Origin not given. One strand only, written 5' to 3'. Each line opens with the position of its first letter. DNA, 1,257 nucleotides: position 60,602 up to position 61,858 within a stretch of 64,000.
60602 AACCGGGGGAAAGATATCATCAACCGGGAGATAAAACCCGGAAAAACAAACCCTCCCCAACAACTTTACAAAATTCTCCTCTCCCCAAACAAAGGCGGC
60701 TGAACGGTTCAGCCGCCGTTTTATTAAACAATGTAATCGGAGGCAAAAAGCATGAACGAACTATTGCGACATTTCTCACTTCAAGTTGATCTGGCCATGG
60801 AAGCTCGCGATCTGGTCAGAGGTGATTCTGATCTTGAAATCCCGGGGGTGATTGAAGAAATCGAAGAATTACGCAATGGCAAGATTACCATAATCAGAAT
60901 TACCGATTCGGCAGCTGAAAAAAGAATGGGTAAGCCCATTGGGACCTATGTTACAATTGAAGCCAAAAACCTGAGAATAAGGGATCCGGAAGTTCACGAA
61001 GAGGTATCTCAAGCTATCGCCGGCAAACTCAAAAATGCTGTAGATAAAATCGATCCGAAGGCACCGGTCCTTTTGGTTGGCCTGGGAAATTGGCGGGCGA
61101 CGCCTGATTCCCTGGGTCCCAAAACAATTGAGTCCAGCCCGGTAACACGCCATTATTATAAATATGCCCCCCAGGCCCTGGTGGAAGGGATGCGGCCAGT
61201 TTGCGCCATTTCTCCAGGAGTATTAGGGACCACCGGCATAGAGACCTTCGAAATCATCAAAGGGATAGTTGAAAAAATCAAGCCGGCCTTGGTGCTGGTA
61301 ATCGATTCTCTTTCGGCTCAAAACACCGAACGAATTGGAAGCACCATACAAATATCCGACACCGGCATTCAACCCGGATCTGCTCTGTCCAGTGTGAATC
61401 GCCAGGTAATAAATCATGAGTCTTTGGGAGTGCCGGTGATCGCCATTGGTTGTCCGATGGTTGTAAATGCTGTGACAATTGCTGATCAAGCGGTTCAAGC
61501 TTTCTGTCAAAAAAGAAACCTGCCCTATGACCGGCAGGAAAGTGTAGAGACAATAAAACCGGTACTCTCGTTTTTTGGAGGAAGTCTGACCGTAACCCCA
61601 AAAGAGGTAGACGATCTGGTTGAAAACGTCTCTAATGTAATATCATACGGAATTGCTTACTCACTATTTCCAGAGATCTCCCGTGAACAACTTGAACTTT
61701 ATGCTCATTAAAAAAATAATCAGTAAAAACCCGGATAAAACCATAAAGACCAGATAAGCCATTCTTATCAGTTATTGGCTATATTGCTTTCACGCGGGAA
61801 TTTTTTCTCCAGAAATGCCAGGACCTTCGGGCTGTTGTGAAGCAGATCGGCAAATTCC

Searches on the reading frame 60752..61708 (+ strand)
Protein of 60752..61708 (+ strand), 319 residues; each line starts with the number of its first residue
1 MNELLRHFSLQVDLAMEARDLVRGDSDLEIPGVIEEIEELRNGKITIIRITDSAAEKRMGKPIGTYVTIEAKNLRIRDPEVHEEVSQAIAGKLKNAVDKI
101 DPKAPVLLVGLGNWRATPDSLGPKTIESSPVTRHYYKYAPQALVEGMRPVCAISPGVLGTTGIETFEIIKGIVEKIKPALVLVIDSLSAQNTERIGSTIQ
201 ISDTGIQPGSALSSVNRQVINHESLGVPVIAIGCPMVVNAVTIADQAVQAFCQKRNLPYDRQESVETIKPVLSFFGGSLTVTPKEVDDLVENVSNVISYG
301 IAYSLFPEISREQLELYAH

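Call 22: find_homologous_proteins(query=window:60752-61708:+, max_evalue=1e-20)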
Query window:60752-61708:+ (319 aa): 7659 proteins with E <= 1e-20 among 8000 candidates; the best 120 are listed.
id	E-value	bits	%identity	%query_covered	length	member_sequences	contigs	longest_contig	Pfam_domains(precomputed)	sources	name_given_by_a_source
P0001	2.1e-203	692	100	100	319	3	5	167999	PF03418.20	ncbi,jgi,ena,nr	ncbi:MAG: GPR endopeptidase [Syntrophomonadaceae bacterium]|nr:GPR endopeptidase [Syntrophomonadacea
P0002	2.0e-168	577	81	100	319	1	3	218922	PF03418.20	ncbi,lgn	-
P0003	2.3e-168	577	80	100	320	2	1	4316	PF03418.20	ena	-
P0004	7.9e-167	572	80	100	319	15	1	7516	PF03418.20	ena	-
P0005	2.8e-163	560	79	100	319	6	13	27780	PF03418.20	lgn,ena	-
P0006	1.9e-162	558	78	100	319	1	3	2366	PF03418.20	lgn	-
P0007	2.8e-153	527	75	100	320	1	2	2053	PF03418.20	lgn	-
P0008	1.1e-151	522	73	100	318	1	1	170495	PF03418.20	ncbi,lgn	ncbi:MAG: GPR endopeptidase [Chitinophagales bacterium]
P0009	4.0e-151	520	73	100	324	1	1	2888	PF03418.20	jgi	jgi:spore protease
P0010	1.3e-150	519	73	100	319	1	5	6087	PF03418.20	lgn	-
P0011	4.5e-149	514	70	100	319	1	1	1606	PF03418.20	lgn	-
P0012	1.6e-146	505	71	100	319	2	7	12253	PF03418.20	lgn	-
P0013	1.2e-145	502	71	100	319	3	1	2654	PF03418.20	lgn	-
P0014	4.1e-142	491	70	100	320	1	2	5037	PF03418.20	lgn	-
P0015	1.5e-137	476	67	100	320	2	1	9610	PF03418.20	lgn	-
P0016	4.4e-122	425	62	100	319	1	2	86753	PF03418.20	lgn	-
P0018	1.3e-120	420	60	100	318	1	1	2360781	PF03418.20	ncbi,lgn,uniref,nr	ncbi:Spore germination endopeptidase Gpr [Candidatus Syntrophocurvum alkaliphilum]|uniref:Germinatio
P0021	6.8e-119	414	60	99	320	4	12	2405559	PF03418.20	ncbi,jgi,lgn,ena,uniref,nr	ncbi:MAG TPA: GPR endopeptidase [Syntrophothermus lipocalidus]|uniref:Germination protease n=1 Tax=S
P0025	4.1e-118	412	59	100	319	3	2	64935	PF03418.20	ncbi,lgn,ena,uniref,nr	ncbi:Peptidase A25, germination protease [Syntrophomonas zehnderi OL-4]|uniref:Germination protease 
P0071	1.1e-114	401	57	100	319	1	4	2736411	PF03418.20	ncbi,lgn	ncbi:GPR endopeptidase [Syntrophomonas erecta]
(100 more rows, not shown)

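Call 23: find_encoding_contigs(protein=P0002, flank=3000, max_places=2)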
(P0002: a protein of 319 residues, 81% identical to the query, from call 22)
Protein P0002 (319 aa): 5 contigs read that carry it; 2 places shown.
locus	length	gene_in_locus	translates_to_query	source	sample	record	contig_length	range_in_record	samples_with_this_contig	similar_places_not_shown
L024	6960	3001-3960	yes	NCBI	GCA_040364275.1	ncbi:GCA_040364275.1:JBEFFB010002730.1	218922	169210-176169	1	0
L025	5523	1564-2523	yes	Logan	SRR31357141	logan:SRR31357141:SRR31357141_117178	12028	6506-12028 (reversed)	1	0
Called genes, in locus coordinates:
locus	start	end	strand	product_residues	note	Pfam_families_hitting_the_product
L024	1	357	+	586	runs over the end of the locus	PF00142:Fer4_NifH (weak), PF01656:CbiA, PF02374:ArsA_ATPase, PF13614:AAA_31, PF10609:ParA (weak), PF13614:AAA_31, PF01656:CbiA (weak), PF02374:ArsA_ATPase, +14 more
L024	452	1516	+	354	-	PF01758:SBF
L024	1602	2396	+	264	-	PF01135:PCMT, PF05175:MTS, PF01209:Ubie_methyltran, PF06325:PrmA, PF13489:Methyltransf_23, PF13847:Methyltransf_31, PF08241:Methyltransf_11, PF08242:Methyltransf_12, +4 more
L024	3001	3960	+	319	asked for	PF03418:Peptidase_A25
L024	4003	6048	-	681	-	PF17191:RecG_wedge, PF01336:tRNA_anti-codon, PF00270:DEAD, PF04851:ResIII, PF00271:Helicase_C, PF22590:Cas3-like_C_2 (weak), PF19833:RecG_dom3_C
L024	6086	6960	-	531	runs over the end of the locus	PF02734:Dak2, PF21645:FakA-like_M, PF13684:FakA-like_C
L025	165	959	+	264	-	PF01135:PCMT, PF05175:MTS, PF01209:Ubie_methyltran, PF06325:PrmA, PF13489:Methyltransf_23, PF13847:Methyltransf_31, PF08241:Methyltransf_11, PF08242:Methyltransf_12, +4 more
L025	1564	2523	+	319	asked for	PF03418:Peptidase_A25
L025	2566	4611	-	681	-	PF17191:RecG_wedge, PF01336:tRNA_anti-codon, PF00270:DEAD, PF04851:ResIII, PF00271:Helicase_C, PF22590:Cas3-like_C_2 (weak), PF19833:RecG_dom3_C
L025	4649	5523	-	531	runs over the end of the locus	PF02734:Dak2, PF21645:FakA-like_M, PF13684:FakA-like_C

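Call 24: find_encoding_contigs(protein=P0005, flank=3000, max_places=2)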
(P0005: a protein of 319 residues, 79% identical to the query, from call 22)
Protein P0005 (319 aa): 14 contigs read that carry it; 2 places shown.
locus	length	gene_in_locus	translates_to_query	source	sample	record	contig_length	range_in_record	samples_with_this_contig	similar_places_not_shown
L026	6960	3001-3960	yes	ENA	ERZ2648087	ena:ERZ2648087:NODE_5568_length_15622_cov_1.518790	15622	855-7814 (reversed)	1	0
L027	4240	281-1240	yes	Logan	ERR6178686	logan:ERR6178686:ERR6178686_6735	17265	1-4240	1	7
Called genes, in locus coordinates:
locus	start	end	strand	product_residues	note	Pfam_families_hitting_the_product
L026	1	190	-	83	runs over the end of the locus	PF01734:Patatin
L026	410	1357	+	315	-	PF07670:Gate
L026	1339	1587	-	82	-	-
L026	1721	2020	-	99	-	-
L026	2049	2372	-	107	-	PF03602:Cons_hypoth95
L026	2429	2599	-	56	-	PF03602:Cons_hypoth95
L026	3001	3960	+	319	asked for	PF03418:Peptidase_A25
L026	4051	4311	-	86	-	PF19833:RecG_dom3_C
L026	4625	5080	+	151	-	-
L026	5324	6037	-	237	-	PF17191:RecG_wedge, PF01336:tRNA_anti-codon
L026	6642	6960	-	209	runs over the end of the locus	PF02734:Dak2, PF21645:FakA-like_M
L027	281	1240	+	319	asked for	PF03418:Peptidase_A25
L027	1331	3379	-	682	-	PF17191:RecG_wedge, PF01336:tRNA_anti-codon (weak), PF00270:DEAD, PF04851:ResIII, PF00271:Helicase_C, PF22590:Cas3-like_C_2 (weak), PF19833:RecG_dom3_C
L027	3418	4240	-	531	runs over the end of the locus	PF02734:Dak2, PF21645:FakA-like_M, PF13684:FakA-like_C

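Call 25: find_encoding_contigs(protein=P0008, flank=3000, max_places=2)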
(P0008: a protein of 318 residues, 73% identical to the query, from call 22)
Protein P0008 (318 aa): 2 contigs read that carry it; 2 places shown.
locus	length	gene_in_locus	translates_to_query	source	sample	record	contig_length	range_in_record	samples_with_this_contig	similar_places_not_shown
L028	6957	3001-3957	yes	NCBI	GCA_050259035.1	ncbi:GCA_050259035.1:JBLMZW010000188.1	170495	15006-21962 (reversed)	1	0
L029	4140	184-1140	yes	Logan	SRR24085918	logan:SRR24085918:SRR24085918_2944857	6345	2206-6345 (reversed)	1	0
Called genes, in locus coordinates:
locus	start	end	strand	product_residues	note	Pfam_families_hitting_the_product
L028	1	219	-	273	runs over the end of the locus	PF01734:Patatin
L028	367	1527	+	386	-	PF07670:Gate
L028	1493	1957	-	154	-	-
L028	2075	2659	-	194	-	PF03602:Cons_hypoth95, PF05175:MTS, PF01170:UPF0020 (faint), PF04378:RsmJ, PF02475:TRM5-TYW2_MTfase (weak), PF13847:Methyltransf_31, PF09445:Methyltransf_15, PF13649:Methyltransf_25 (weak)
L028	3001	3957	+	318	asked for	PF03418:Peptidase_A25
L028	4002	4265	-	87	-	PF00269:SASP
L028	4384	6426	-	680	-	PF17191:RecG_wedge, PF01336:tRNA_anti-codon, PF00270:DEAD, PF04851:ResIII, PF13604:AAA_30 (faint), PF00271:Helicase_C, PF22590:Cas3-like_C_2 (faint), PF19833:RecG_dom3_C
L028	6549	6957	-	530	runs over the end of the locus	PF02734:Dak2, PF21645:FakA-like_M, PF13684:FakA-like_C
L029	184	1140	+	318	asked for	PF03418:Peptidase_A25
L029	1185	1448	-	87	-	PF00269:SASP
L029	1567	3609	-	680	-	PF17191:RecG_wedge, PF01336:tRNA_anti-codon, PF00270:DEAD, PF04851:ResIII, PF13604:AAA_30 (faint), PF00271:Helicase_C, PF22590:Cas3-like_C_2 (faint), PF19833:RecG_dom3_C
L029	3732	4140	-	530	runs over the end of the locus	PF02734:Dak2, PF21645:FakA-like_M, PF13684:FakA-like_C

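Call 26: find_encoding_contigs(protein=P0016, flank=3000, max_places=2)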
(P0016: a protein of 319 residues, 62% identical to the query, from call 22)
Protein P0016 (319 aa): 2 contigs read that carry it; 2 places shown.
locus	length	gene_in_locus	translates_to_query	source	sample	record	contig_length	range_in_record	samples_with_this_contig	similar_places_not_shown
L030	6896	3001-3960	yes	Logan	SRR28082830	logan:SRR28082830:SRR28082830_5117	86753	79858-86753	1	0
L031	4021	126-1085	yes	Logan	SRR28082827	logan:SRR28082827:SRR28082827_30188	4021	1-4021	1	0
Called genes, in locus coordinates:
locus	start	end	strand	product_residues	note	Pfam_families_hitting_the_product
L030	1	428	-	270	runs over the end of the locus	PF01734:Patatin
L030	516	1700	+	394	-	PF07670:Gate (weak)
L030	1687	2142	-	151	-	-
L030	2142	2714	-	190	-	PF03602:Cons_hypoth95, PF05175:MTS, PF04378:RsmJ (weak), PF06325:PrmA (weak), PF02086:MethyltransfD12 (faint), PF13847:Methyltransf_31, PF13649:Methyltransf_25 (weak)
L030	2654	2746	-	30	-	-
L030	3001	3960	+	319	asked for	PF03418:Peptidase_A25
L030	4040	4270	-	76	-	PF00269:SASP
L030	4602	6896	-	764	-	?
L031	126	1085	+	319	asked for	PF03418:Peptidase_A25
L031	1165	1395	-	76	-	PF00269:SASP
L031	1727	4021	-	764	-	?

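Call 27: find_encoding_contigs(protein=P0018, flank=3000, max_places=1)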
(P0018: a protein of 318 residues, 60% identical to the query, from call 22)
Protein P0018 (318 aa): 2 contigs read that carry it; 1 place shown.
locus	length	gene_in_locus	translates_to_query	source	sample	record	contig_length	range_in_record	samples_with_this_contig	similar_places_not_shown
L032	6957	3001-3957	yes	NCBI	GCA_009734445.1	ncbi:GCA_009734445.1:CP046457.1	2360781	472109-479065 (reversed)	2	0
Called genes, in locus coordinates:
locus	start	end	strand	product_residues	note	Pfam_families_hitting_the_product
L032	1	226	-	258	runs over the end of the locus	PF01734:Patatin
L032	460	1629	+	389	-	PF07670:Gate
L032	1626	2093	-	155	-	-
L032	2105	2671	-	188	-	PF03602:Cons_hypoth95, PF05175:MTS, PF02086:MethyltransfD12 (faint), PF13847:Methyltransf_31 (weak)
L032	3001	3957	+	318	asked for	PF03418:Peptidase_A25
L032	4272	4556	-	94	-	PF00269:SASP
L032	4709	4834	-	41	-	-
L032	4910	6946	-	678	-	PF17191:RecG_wedge, PF01336:tRNA_anti-codon, PF00270:DEAD, PF04851:ResIII, PF13604:AAA_30 (weak), PF00271:Helicase_C, PF22590:Cas3-like_C_2 (weak), PF19833:RecG_dom3_C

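Call 28: find_encoding_contigs(protein=P0021, flank=3000, max_places=1)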
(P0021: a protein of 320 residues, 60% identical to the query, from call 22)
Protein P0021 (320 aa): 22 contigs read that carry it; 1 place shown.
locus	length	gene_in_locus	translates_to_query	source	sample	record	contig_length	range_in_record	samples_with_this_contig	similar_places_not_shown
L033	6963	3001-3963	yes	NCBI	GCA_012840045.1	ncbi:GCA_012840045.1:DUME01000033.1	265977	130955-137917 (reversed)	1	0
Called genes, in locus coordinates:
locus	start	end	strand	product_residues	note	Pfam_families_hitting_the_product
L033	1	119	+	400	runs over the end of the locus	PF07670:Gate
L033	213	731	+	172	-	PF00156:Pribosyltran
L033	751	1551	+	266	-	PF01048:PNP_UDP_1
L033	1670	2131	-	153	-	-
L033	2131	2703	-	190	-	PF03602:Cons_hypoth95, PF05175:MTS (weak), PF04378:RsmJ (weak)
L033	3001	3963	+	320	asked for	PF03418:Peptidase_A25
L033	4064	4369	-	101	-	PF00269:SASP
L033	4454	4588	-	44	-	-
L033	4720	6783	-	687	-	PF17191:RecG_wedge, PF00270:DEAD, PF04851:ResIII (weak), PF13604:AAA_30 (faint), PF22590:Cas3-like_C_2 (faint), PF00271:Helicase_C, PF19833:RecG_dom3_C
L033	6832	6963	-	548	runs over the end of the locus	PF02734:Dak2, PF21645:FakA-like_M, PF13684:FakA-like_C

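Call 29: find_encoding_contigs(protein=P0025, flank=3000, max_places=1)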
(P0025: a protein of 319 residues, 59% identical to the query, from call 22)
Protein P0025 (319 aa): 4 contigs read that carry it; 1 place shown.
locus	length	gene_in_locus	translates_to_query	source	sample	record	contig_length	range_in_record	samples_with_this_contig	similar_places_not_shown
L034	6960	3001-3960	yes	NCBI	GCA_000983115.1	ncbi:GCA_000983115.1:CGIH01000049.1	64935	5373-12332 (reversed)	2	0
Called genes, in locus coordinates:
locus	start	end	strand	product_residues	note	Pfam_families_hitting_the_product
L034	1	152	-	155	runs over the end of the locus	-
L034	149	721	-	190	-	PF03602:Cons_hypoth95, PF05175:MTS, PF02005:TRM (weak), PF06325:PrmA (weak), PF02086:MethyltransfD12 (weak), PF13847:Methyltransf_31, PF13649:Methyltransf_25 (weak)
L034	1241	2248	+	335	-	PF13187:Fer4_9 (faint), PF12838:Fer4_7 (weak), PF13247:Fer4_11, PF13237:Fer4_10 (weak)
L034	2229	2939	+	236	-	PF01292:Ni_hydr_CYTB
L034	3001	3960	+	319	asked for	PF03418:Peptidase_A25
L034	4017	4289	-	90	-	PF00269:SASP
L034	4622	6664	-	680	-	PF17191:RecG_wedge, PF01336:tRNA_anti-codon (weak), PF00270:DEAD, PF04851:ResIII, PF00271:Helicase_C, PF22590:Cas3-like_C_2 (weak), PF19833:RecG_dom3_C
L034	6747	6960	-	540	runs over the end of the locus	PF02734:Dak2, PF21645:FakA-like_M, PF13684:FakA-like_C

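Call 30: find_encoding_contigs(protein=P0071, flank=3000, max_places=1)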
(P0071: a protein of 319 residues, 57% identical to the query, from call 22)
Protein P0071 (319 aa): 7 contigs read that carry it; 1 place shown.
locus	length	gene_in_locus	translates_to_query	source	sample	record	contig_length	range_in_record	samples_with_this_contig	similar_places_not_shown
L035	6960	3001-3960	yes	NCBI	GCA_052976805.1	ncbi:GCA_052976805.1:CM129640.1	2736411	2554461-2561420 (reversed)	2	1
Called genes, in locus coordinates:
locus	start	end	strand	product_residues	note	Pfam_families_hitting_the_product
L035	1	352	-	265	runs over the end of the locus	PF01734:Patatin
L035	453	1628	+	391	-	PF07670:Gate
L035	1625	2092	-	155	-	-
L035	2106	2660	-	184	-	PF03602:Cons_hypoth95, PF05175:MTS, PF02086:MethyltransfD12 (faint), PF13847:Methyltransf_31, PF09445:Methyltransf_15 (weak), PF13649:Methyltransf_25 (weak)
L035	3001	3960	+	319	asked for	PF03418:Peptidase_A25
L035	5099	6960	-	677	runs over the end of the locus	PF17191:RecG_wedge, PF01336:tRNA_anti-codon, PF00270:DEAD, PF04851:ResIII, PF00271:Helicase_C, PF22590:Cas3-like_C_2 (weak), PF19833:RecG_dom3_C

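Call 31: find_encoding_contigs(protein=P0012, flank=3000, max_places=2)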
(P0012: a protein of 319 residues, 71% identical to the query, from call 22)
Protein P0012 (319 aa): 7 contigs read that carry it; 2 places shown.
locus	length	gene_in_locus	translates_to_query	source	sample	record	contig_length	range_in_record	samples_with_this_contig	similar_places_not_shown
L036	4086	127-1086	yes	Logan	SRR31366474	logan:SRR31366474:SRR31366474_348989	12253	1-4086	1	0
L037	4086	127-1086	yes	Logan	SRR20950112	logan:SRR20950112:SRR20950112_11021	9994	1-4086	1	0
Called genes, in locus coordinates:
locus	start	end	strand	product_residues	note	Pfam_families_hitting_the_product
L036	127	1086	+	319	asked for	PF03418:Peptidase_A25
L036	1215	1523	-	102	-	PF00269:SASP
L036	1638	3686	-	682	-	PF17191:RecG_wedge, PF01336:tRNA_anti-codon, PF00270:DEAD, PF04851:ResIII, PF00271:Helicase_C, PF22590:Cas3-like_C_2 (weak), PF19833:RecG_dom3_C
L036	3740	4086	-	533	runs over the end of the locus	PF02734:Dak2, PF21645:FakA-like_M, PF13684:FakA-like_C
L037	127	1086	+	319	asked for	PF03418:Peptidase_A25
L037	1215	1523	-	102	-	PF00269:SASP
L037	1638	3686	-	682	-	PF17191:RecG_wedge, PF01336:tRNA_anti-codon, PF00270:DEAD, PF04851:ResIII, PF00271:Helicase_C, PF22590:Cas3-like_C_2 (weak), PF19833:RecG_dom3_C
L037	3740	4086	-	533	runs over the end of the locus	PF02734:Dak2, PF21645:FakA-like_M, PF13684:FakA-like_C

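Call 32: find_encoding_contigs(protein=P0015, flank=3000, max_places=1)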
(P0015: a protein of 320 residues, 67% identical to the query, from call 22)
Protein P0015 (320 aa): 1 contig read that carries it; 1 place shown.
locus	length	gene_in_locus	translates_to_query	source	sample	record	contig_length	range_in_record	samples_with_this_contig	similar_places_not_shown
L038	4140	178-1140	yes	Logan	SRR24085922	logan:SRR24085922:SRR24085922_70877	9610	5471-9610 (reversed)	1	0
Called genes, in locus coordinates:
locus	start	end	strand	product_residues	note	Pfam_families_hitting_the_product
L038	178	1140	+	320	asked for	PF03418:Peptidase_A25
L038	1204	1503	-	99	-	PF00269:SASP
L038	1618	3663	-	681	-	PF17191:RecG_wedge, PF01336:tRNA_anti-codon, PF00270:DEAD, PF04851:ResIII, PF00271:Helicase_C, PF19833:RecG_dom3_C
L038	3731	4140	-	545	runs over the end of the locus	PF02734:Dak2, PF21645:FakA-like_M, PF13684:FakA-like_C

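Call 57: find_encoding_contigs(protein=P0001, flank=1200, max_places=6)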
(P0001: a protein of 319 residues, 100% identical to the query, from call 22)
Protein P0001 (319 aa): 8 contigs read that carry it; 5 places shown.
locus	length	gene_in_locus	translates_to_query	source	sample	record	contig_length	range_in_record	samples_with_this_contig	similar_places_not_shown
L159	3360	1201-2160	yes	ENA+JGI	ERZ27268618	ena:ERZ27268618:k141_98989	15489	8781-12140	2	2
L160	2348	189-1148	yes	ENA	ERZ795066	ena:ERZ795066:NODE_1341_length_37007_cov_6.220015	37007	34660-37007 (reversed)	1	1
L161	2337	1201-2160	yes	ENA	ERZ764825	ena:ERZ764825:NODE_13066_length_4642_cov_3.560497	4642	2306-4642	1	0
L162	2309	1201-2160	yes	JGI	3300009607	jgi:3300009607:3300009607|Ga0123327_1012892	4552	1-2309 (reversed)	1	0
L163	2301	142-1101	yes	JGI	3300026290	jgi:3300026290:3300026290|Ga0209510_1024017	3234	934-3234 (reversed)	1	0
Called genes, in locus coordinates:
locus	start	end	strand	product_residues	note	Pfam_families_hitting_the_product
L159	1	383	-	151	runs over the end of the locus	-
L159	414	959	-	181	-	PF03602:Cons_hypoth95, PF02086:MethyltransfD12 (faint), PF04378:RsmJ, PF05175:MTS, PF02475:TRM5-TYW2_MTfase (weak), PF13847:Methyltransf_31, PF09445:Methyltransf_15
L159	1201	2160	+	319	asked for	PF03418:Peptidase_A25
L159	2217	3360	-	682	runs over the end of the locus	PF17191:RecG_wedge, PF01336:tRNA_anti-codon, PF00270:DEAD, PF04851:ResIII, PF00271:Helicase_C, PF22590:Cas3-like_C_2 (weak), PF19833:RecG_dom3_C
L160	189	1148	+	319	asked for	PF03418:Peptidase_A25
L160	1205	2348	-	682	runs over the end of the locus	PF17191:RecG_wedge, PF01336:tRNA_anti-codon, PF00270:DEAD, PF04851:ResIII, PF00271:Helicase_C, PF22590:Cas3-like_C_2 (weak), PF19833:RecG_dom3_C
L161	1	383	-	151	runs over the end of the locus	-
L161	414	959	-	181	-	PF03602:Cons_hypoth95, PF02086:MethyltransfD12 (faint), PF04378:RsmJ, PF05175:MTS, PF02475:TRM5-TYW2_MTfase (weak), PF13847:Methyltransf_31, PF09445:Methyltransf_15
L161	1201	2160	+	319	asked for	PF03418:Peptidase_A25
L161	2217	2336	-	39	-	?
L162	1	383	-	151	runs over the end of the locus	-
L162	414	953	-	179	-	PF03602:Cons_hypoth95, PF02086:MethyltransfD12 (faint), PF04378:RsmJ, PF05175:MTS, PF02475:TRM5-TYW2_MTfase (weak), PF09445:Methyltransf_15, PF13847:Methyltransf_31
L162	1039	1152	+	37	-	-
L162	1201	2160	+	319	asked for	PF03418:Peptidase_A25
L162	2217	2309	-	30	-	?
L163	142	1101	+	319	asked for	PF03418:Peptidase_A25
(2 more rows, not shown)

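Call 68: search_protein_families(library=ncbifam, proteins=[window:60752-61708:+], max_evalue=0.001)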
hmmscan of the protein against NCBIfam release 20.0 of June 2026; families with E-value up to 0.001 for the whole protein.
window:60752-61708:+ (319 aa): 1 family
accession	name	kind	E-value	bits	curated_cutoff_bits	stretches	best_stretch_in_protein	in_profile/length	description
TIGR01441.2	GPR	equivalog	5.7e-100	334.3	120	1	12-305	2-305/306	GPR endopeptidase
